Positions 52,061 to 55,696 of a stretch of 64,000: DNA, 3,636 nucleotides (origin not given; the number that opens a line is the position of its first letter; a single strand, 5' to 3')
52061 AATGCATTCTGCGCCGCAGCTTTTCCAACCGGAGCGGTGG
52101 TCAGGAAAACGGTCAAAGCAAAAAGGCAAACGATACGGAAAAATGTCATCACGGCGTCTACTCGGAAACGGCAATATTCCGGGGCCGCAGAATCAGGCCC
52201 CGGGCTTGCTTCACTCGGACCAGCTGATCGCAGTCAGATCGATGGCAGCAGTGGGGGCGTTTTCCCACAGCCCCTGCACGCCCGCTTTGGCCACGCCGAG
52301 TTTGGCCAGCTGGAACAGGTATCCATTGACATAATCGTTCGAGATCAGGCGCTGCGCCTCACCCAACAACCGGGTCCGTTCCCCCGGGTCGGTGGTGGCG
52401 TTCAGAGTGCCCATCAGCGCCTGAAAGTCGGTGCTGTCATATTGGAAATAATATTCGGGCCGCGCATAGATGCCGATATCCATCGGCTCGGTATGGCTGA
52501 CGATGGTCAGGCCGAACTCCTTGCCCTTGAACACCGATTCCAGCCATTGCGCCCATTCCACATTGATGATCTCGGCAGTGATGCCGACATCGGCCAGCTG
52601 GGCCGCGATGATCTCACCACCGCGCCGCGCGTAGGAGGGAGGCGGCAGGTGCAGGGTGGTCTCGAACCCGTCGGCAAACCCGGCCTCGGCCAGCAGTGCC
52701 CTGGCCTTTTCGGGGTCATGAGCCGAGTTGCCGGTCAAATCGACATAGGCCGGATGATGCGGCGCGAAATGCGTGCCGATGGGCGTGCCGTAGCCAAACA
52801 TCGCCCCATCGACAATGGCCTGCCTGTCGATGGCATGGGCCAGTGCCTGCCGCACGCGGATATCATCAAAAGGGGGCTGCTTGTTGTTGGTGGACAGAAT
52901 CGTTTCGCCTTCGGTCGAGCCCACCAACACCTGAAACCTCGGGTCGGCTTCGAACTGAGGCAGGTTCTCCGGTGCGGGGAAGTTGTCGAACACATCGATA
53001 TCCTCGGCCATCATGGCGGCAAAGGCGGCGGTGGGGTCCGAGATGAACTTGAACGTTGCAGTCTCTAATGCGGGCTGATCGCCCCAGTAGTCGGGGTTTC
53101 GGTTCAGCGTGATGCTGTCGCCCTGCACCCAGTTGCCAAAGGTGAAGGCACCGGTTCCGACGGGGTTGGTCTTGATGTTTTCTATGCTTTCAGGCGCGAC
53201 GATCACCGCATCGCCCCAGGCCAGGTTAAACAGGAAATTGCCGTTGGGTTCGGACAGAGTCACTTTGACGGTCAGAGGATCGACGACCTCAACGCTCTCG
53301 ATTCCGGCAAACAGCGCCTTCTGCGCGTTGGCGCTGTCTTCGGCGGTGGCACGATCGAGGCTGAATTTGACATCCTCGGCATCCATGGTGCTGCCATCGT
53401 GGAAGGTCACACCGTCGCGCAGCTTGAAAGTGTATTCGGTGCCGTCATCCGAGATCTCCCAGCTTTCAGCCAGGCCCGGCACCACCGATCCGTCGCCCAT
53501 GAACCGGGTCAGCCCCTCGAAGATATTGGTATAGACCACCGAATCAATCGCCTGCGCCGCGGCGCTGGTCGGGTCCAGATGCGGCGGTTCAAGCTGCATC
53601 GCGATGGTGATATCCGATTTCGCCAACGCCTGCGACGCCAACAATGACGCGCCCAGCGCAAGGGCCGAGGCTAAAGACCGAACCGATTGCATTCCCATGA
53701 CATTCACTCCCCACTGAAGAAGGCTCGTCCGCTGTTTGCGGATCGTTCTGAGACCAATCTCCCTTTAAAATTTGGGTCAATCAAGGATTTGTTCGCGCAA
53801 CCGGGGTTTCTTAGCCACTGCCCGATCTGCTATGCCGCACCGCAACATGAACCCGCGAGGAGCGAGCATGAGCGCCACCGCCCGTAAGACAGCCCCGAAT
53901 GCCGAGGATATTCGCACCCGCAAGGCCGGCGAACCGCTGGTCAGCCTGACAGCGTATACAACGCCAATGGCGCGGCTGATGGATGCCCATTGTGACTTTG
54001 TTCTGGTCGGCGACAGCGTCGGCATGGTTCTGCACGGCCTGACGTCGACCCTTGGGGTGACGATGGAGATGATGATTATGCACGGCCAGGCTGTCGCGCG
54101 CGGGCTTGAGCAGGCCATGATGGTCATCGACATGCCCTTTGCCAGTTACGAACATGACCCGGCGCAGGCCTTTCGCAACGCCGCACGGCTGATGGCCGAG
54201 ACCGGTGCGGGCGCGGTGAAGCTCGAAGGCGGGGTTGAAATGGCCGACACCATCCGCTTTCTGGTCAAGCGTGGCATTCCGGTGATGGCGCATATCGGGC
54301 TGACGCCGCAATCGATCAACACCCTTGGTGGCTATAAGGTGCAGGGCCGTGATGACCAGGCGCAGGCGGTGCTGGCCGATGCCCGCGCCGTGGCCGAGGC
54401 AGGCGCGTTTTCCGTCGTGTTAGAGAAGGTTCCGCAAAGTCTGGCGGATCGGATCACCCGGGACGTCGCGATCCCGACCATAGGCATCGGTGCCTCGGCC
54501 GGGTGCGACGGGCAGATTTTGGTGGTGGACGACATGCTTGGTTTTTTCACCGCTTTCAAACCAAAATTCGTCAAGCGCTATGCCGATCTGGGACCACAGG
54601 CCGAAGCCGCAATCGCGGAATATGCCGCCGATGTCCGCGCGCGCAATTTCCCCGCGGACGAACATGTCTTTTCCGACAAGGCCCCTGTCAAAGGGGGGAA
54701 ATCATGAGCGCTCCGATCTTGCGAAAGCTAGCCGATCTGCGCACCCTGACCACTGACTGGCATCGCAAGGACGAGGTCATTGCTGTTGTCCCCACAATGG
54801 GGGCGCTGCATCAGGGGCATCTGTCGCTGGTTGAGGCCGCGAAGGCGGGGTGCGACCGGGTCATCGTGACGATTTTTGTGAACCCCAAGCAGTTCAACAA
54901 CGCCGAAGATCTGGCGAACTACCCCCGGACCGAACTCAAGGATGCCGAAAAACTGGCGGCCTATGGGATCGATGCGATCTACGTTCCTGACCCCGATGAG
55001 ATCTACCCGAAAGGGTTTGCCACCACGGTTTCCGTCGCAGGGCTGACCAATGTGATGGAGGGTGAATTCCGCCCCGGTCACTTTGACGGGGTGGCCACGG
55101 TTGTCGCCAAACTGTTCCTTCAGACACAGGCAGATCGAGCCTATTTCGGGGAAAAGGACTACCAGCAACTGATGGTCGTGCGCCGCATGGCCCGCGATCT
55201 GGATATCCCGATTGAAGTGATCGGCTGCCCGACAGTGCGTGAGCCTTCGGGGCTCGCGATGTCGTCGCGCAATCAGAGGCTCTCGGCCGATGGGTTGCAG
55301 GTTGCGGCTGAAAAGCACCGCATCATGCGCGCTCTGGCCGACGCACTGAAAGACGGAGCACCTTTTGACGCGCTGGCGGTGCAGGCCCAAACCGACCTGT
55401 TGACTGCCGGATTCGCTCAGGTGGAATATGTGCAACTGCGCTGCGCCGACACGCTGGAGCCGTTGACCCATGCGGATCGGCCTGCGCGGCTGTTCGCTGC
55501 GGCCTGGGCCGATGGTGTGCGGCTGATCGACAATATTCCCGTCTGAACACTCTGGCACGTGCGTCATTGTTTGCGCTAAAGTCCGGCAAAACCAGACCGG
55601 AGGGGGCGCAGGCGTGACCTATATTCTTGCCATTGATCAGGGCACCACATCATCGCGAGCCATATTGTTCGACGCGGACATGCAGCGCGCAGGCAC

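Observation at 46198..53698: Pentameric ligand-gated ion channel embedded in a peptide-ABC/ALDH gene string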

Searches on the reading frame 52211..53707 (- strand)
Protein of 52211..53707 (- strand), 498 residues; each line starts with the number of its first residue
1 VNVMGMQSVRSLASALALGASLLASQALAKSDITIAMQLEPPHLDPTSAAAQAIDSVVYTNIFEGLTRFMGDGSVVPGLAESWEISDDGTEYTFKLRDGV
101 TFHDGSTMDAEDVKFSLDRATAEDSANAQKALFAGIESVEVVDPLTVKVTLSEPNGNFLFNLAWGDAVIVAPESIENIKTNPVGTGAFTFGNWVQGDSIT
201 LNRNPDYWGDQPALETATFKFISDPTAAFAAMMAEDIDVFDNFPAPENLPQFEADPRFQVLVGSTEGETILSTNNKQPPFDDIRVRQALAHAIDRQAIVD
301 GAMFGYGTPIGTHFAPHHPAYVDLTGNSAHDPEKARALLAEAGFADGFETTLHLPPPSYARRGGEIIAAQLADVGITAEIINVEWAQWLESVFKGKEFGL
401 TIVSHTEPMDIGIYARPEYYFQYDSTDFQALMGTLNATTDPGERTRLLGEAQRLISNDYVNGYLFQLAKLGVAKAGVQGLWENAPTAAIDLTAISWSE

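Call 5: search_protein_families(library=pfam, proteins=[window:52211-53707:-], max_evalue=0.01)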
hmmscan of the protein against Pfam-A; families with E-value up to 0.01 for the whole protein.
window:52211-53707:- (498 aa): 1 family
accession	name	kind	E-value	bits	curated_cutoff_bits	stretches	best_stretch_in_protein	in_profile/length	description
PF00496.27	SBP_bac_5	-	9e-98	328.2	32.4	1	75-396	2-338/368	Bacterial extracellular solute-binding proteins, family 5 Middle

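Call 6: search_protein_families(library=ncbifam, proteins=[window:52211-53707:-], max_evalue=0.01)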
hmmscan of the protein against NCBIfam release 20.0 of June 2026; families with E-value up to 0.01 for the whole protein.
window:52211-53707:- (498 aa): 11 families
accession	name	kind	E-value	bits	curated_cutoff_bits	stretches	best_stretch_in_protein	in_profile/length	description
NF011942.0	PRK15413.1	equivalog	1.2e-63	215.6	594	1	7-388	4-388/512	glutathione ABC transporter substrate-binding protein GsiB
NF045468.1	Opp5A_nikA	equivalog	7.7e-57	192.9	600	1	28-473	15-465/488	nickel ABC transporter substrate-binding protein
TIGR02294.1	nickel_nikA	equivalog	1.3e-55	188.9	393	1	32-348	7-331/501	nickel ABC transporter substrate-binding protein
NF043070.1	DppA_dipep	equivalog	9.3e-47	159.8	1005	1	40-396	38-425/535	dipeptide ABC transporter periplasmic-binding protein DppA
NF045467.1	Opp4A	equivalog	8.9e-42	143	650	1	31-346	35-382/556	oligopeptide ABC transporter substrate-binding protein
NF047575.1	opine_bind_CntA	exception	4.4e-37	127.8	800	1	42-346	52-362/535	staphylopine-dependent metal ABC transporter substrate-binding lipoprotein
NF011689.0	PRK15109.1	equivalog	1.4e-33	116.4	560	1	75-401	79-433/547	ABC transporter substrate-binding protein SapA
TIGR04028.1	SBP_KPN_01854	hypoth_equivalog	3.8e-32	111.5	468.5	1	75-348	44-335/509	TIGR04028 family ABC transporter substrate-binding protein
NF011684.0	PRK15104.1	equivalog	3.5e-31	108.5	947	1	9-468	22-512/543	oligopeptide ABC transporter substrate-binding protein OppA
NF007287.0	PRK09755.1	equivalog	1.9e-26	93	1098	1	14-342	14-364/535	ABC transporter substrate-binding protein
NF010149.0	PRK13626.1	equivalog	5.5e-14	51.7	476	1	55-190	143-273/552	HTH-type transcriptional regulator SgrR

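Call 23: search_solved_structures(query=window:52211-53698:-, max_evalue=1e-30)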
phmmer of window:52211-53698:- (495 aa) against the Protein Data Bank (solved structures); distinct sequences matched with E-value up to 1e-30: 28.
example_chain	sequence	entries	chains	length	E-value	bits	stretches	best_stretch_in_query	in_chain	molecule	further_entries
6hlx_A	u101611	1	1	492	3.2e-51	177.6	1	52-400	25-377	AgaA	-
1uqw_A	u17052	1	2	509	1e-50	176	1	23-392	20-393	PUTATIVE BINDING PROTEIN YLIB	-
8upi_A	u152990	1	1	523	1.2e-50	175.7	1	31-383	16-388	Peptide ABC transporter substrate-binding protein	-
5u4o_A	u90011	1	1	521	2.9e-48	167.9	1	30-392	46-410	ABC transporter substrate-binding protein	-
8z1y_F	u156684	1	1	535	3.4e-46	161.1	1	13-393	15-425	Dipeptide-binding protein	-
8z1z_F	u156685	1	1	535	3.6e-46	161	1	13-393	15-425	Dipeptide-binding protein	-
1dpp_A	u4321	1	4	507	1.7e-45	158.8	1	60-393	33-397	DIPEPTIDE BINDING PROTEIN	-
1dpe_A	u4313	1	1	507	1.9e-45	158.6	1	60-393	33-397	DIPEPTIDE-BINDING PROTEIN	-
3m8u_A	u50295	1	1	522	2.7e-45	158.1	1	58-393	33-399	Heme-binding protein A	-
3tpa_A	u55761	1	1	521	3.3e-45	157.8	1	58-393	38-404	Heme-binding protein A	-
7kz8_A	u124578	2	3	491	1.1e-41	146.2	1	30-477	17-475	Peptide/nickel transport system substrate-binding protein AapF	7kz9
5f1q_A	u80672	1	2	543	9.6e-40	139.8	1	35-393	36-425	Periplasmic dipeptide transport protein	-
2noo_A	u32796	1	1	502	2.1e-38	135.3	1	29-342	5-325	Nickel-binding periplasmic protein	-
6tfq_A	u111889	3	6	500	2.4e-38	135.2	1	26-392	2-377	ABC transporter substrate-binding protein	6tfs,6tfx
3mzb_A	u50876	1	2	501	3.5e-37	131.3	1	56-342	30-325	Nickel-binding periplasmic protein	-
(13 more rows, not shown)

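Call 30: find_related_loci(query=window:52211-53698:-, collection=genome_contigs, flank=8000)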
Query window:52211-53698:- (495 aa) in genome_contigs; peptide patterns used: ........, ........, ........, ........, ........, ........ (x = any residue, [..] = any of these).
599 stretches matched a pattern (row limit reached: there are more); 563 encode a relative of the query (tblastn E <= 1e-3); the best 80 are kept; 80 distinct loci.
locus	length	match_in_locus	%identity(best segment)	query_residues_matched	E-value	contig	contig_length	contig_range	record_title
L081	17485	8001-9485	92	1-495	0e+0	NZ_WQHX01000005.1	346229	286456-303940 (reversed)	Ruegeria arenilitoris strain HKCCC1153 NODE_5, whole genome shotgun sequence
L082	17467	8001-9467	92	7-495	0e+0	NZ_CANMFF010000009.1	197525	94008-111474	Uncultured Ruegeria sp. isolate 4-22.fasta NODE_9, whole genome shotgun sequence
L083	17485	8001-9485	92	1-495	0e+0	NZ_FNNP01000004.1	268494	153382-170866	Ruegeria halocynthiae strain DSM 27839, whole genome shotgun sequence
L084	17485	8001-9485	92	1-495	0e+0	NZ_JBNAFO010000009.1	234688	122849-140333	Ruegeria profundi strain S382 Scaffold9, whole genome shotgun sequence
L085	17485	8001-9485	91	1-495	0e+0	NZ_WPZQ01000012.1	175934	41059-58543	Ruegeria arenilitoris strain HKCCD8929-2 NODE_12, whole genome shotgun sequence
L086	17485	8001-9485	91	1-495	0e+0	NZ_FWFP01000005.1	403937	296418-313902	Ruegeria meonggei strain CECT 8411, whole genome shotgun sequence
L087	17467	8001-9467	92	7-495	0e+0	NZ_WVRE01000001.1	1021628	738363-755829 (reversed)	Ruegeria sp. HKCCD7303 NODE_1, whole genome shotgun sequence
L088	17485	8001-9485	93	1-495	0e+0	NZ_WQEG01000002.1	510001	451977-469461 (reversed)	Ruegeria sp. HKCCA6707 NODE_2, whole genome shotgun sequence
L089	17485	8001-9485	91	1-495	0e+0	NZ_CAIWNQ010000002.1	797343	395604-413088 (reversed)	Ruegeria sp. THAF57, whole genome shotgun sequence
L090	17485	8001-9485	89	1-495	0e+0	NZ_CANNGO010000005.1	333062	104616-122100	Uncultured Ruegeria sp. isolate 406.fasta NODE_5, whole genome shotgun sequence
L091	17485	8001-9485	90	1-495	0e+0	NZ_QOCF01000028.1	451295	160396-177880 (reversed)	Ruegeria sp. A3M17 A3M17_contig_6, whole genome shotgun sequence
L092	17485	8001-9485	90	1-495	0e+0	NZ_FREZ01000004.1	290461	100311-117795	Ruegeria sp. Alg231-54 isolate Ruegeria sp. Alg231_54, whole genome shotgun sequence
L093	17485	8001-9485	89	1-495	0e+0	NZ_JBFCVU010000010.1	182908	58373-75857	Ruegeria sp. ANG10 NODE_10_length_182908_cov_19.651496, whole genome shotgun sequence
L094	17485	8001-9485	93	1-495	0e+0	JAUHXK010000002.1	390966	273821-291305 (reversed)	MAG: Alphaproteobacteria bacterium isolate 2_bin.60 NODE_30_length_390966_cov_1.987430, whole genome shotgun sequence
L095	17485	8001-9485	89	1-495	0e+0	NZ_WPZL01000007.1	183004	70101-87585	Ruegeria lacuscaerulensis strain HKCCD5857 NODE_7, whole genome shotgun sequence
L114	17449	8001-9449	84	11-495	0e+0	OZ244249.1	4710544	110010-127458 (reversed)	MAG: Paracoccaceae bacterium isolate e42669d6-ef2b-4b89-b85b-4eb5866e1337 genome assembly, chromosome: 1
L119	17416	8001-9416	84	24-495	0e+0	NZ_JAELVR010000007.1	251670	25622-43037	Sedimentitalea arenosa strain CAU 1593 contig7, whole genome shotgun sequence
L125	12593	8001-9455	81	11-495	0e+0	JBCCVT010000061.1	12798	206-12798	MAG: Pseudomonadota bacterium isolate P01_E01_bin.44 k141_644719_length_12798_cov_224.6677, whole genome shotgun sequenc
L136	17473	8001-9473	79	5-495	0e+0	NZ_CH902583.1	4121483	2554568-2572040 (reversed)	Roseobacter sp. MED193 1099517003978, whole genome shotgun sequence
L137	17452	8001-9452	80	13-495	0e+0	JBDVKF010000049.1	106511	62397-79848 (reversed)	MAG: Paracoccaceae bacterium isolate AQ.50.F.D1_171_25 AQ_50_F_D1_171_25_000000000049, whole genome shotgun sequence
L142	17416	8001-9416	81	24-495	0e+0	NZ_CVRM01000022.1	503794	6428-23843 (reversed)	Phaeobacter italicus strain CECT 7645, whole genome shotgun sequence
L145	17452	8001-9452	80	10-495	0e+0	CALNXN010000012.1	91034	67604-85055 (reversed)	MAG: uncultured Alphaproteobacteria bacterium isolate HOU_bin.0014 genome assembly, contig: contig_46035, whole genome s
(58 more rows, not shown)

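Call 35: search_protein_families(library=pfam, proteins=[L142:9589-10923:+, L142:9490-10788:-, L136:9509-9964:+, L083:9508-10524:+, L125:9499-10380:-, L125:10482-10853:+, L119:9416-10885:+, L145:9520-10593:+, L137:9645-11585:+, L084:9498-9902:-], max_evalue=0.01)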
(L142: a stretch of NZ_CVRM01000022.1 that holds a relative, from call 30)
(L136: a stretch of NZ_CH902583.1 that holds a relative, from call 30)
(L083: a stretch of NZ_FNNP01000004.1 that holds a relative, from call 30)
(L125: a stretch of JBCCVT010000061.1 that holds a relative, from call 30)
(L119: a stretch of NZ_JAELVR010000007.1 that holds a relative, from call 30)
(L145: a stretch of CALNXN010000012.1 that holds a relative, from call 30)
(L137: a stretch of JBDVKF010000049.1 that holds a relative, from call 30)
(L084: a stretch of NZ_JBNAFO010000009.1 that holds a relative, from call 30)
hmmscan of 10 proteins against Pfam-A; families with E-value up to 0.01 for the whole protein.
L142:9589-10923:+ (444 aa): 0 families

L142:9490-10788:- (432 aa): 1 family
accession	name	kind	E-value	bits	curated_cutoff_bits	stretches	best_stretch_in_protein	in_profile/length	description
PF00850.24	Hist_deacetyl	-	4.8e-67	226.8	27.9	1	81-366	1-298/298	Histone deacetylase domain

L136:9509-9964:+ (151 aa): 3 families
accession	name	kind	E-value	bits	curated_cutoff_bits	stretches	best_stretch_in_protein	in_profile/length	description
PF07883.17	Cupin_2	-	2.3e-10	40.5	27.2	1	55-118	2-64/70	Cupin domain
PF02311.25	AraC_binding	-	9.6e-06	25.8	21.1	1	60-145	12-98/135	AraC-like ligand binding domain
PF00190.28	Cupin_1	-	2e-05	24.6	22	1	50-129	32-119/151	Cupin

L083:9508-10524:+ (338 aa): 0 families

L125:9499-10380:- (293 aa): 3 families
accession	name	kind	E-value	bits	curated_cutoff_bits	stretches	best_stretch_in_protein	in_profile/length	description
PF00753.33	Lactamase_B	-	1.7e-15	57.9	22.7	1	45-230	7-196/196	Metallo-beta-lactamase superfamily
PF12706.13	Lactamase_B_2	-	7.3e-05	22.9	27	1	75-123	25-74/200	Beta-lactamase superfamily domain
PF10518.14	TAT_signal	-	0.0086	16.4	22.7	1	4-22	2-20/21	TAT (twin-arginine translocation) pathway signal sequence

L125:10482-10853:+ (123 aa): 5 families
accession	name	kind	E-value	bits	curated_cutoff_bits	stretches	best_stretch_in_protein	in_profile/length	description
PF01638.23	HxlR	-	8e-28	96.6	20.8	1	23-107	2-86/91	HxlR-like helix-turn-helix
PF01047.28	MarR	-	3.4e-05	24.1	24.6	1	30-73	7-50/59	MarR family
PF03551.20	PadR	-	0.00083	19.7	27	1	43-90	20-69/75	Transcriptional regulator PadR-like family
PF22381.2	Staph_reg_Sar_Rot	-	0.0011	19.5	27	0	29-72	17-60/85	Transcriptional regulator SarA/Rot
PF25213.1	HVO_A0261_N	-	0.0023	18.2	35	1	31-100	16-77/86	HVO_A0261 N-terminal domain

L119:9416-10885:+ (489 aa): 3 families
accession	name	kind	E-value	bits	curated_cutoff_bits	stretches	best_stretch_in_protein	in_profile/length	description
PF07519.17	Tannase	-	8.2e-93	312.3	29.8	1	66-488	8-451/490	Tannase and feruloyl esterase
PF00326.27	Peptidase_S9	-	3.9e-08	33.5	22.6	1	152-227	36-110/213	Prolyl oligopeptidase family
PF12146.15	Hydrolase_4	-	0.00065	19.5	27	1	181-222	76-117/239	Serine aminopeptidase, S33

L145:9520-10593:+ (357 aa): 4 families
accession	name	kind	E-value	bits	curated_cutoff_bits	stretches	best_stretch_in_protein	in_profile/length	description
PF13602.12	ADH_zinc_N_2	-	2.1e-16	61.5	27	1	245-352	21-134/134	Zinc-binding dehydrogenase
PF08240.17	ADH_N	-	1.4e-14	54.7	23.5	1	34-160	2-103/104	Alcohol dehydrogenase GroES-like domain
PF00107.32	ADH_zinc_N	-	1.6e-13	51.2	31.8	1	200-306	1-117/129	Zinc-binding dehydrogenase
PF00208.27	ELFV_dehydrog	-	0.006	16.8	23.4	1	174-221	14-63/241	Glutamate/Leucine/Phenylalanine/Valine dehydrogenase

L137:9645-11585:+ (646 aa): 1 family
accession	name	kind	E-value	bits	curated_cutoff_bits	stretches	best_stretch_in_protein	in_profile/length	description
PF05787.19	PhoX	-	1.2e-168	562.9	24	1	92-620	2-515/515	Alkaline phosphatase PhoX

L084:9498-9902:- (134 aa): 1 family
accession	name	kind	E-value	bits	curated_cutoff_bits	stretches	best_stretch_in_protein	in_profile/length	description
PF08239.17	SH3_3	-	4.4e-08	33.6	27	1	79-129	3-53/54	Bacterial SH3 domain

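Call 40: search_protein_families(library=ncbifam, proteins=[L083:9508-10524:+, L142:9490-10788:-, L136:9509-9964:+], max_evalue=0.01)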
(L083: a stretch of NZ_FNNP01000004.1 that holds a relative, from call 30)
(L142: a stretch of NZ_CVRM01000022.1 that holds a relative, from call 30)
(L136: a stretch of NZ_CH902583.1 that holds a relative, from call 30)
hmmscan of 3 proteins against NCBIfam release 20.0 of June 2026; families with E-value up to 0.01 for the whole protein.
L083:9508-10524:+ (338 aa): 0 families

L142:9490-10788:- (432 aa): 0 families

L136:9509-9964:+ (151 aa): 1 family
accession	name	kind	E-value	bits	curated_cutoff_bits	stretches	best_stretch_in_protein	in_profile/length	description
NF049940.1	MandnitrLy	equivalog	3.3e-55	185.4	140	1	20-143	4-128/130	(R)-mandelonitrile lyase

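Call 53: search_protein_families(library=pfam, proteins=[L114:10218-11105:-], max_evalue=0.001)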
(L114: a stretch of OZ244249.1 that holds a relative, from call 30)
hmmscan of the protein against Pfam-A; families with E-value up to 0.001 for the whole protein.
L114:10218-11105:- (295 aa): 3 families
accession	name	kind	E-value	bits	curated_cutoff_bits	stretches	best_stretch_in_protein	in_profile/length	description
PF04542.20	Sigma70_r2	-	2.8e-13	49.9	24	1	7-70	2-69/71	Sigma-70 region 2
PF08281.18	Sigma70_r4_2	-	1.2e-10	41.2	25.7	1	107-156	4-53/54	Sigma-70, region 4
PF04545.22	Sigma70_r4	-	9.4e-06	25.5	24.1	1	110-158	1-49/50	Sigma-70, region 4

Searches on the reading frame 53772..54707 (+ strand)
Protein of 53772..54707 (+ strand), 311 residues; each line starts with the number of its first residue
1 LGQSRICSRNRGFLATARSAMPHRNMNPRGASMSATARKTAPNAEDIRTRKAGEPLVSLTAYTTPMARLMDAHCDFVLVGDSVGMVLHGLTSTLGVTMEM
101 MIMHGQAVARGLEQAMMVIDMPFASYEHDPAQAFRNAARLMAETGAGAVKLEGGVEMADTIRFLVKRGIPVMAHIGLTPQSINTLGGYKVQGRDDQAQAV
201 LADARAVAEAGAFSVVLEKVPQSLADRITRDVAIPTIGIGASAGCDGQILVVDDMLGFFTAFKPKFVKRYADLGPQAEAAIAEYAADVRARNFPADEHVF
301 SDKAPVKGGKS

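Call 15: search_protein_families(library=pfam, proteins=[window:53772-54707:+], max_evalue=0.001)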
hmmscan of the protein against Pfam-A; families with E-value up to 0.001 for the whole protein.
window:53772-54707:+ (311 aa): 1 family
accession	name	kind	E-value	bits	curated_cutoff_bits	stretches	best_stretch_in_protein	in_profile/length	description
PF02548.21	Pantoate_transf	-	9.4e-109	363.2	28.7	1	46-295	6-258/259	Ketopantoate hydroxymethyltransferase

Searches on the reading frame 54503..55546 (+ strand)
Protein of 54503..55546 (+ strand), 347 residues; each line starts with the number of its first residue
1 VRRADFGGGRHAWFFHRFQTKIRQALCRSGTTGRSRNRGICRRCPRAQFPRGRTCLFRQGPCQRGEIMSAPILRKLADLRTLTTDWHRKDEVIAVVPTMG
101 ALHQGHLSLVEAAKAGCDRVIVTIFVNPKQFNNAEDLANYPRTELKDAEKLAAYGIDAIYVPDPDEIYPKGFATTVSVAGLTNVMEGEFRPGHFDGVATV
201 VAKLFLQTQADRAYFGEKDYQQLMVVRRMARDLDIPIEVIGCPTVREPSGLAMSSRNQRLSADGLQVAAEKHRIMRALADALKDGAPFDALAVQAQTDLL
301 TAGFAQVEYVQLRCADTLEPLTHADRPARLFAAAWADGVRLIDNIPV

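Call 15: search_protein_families(library=pfam, proteins=[window:54503-55546:+], max_evalue=0.001)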
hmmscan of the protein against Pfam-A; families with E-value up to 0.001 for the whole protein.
window:54503-55546:+ (347 aa): 1 family
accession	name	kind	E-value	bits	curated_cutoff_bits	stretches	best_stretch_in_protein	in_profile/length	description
PF02569.21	Pantoate_ligase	-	9.4e-97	323.8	20.7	1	72-345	2-267/268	Pantoate-beta-alanine ligase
